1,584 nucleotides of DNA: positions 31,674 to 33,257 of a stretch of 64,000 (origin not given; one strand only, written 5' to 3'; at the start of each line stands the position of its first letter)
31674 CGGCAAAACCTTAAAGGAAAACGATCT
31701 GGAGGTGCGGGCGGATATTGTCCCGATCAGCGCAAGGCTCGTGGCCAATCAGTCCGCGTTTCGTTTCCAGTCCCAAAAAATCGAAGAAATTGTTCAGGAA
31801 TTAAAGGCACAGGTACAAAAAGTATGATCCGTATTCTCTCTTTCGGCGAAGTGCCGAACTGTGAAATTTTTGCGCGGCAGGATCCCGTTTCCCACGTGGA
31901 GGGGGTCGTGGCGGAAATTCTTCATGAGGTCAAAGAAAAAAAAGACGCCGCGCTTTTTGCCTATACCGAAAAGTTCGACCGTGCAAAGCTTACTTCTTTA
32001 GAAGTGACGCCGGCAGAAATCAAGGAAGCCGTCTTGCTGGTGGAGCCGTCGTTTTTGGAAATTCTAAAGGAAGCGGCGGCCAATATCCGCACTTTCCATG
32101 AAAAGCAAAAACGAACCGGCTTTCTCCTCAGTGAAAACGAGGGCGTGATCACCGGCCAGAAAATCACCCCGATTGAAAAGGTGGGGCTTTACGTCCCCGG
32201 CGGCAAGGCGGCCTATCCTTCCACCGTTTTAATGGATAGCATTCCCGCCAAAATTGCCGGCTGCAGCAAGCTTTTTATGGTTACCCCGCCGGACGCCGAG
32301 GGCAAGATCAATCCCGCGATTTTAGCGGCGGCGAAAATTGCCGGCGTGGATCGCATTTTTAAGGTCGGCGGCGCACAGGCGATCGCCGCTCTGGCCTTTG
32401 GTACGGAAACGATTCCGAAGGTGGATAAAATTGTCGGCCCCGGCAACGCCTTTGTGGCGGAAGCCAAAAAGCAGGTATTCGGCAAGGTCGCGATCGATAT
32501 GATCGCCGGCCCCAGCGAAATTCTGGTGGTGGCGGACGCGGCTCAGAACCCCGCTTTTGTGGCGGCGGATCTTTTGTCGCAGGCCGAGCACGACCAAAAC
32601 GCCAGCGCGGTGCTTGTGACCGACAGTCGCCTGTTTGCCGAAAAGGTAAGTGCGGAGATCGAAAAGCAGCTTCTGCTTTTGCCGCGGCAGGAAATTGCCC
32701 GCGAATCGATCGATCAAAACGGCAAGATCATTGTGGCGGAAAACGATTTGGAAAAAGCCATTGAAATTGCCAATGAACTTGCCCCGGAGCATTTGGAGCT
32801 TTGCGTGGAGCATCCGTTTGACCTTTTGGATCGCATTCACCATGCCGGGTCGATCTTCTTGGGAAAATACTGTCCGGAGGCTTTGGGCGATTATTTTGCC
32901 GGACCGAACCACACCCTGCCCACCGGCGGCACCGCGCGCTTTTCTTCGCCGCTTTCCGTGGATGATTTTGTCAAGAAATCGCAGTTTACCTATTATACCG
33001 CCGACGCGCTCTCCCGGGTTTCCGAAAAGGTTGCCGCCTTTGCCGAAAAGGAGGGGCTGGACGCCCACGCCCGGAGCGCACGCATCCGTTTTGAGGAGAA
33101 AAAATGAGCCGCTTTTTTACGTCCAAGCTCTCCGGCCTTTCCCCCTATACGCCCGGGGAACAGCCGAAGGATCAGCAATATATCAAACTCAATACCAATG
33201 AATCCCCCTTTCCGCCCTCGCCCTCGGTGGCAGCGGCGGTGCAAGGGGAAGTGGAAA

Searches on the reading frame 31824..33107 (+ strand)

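Call 5: search_protein_families(library=pfam, proteins=[window:31824-33107:+], max_evalue=0.01)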
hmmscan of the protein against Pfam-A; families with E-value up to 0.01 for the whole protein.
window:31824-33107:+ (427 aa): 1 family
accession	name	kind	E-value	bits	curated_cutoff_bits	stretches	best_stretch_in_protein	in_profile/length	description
PF00815.25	Histidinol_dh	-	5.9e-178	592.5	27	1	22-423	8-411/411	Histidinol dehydrogenase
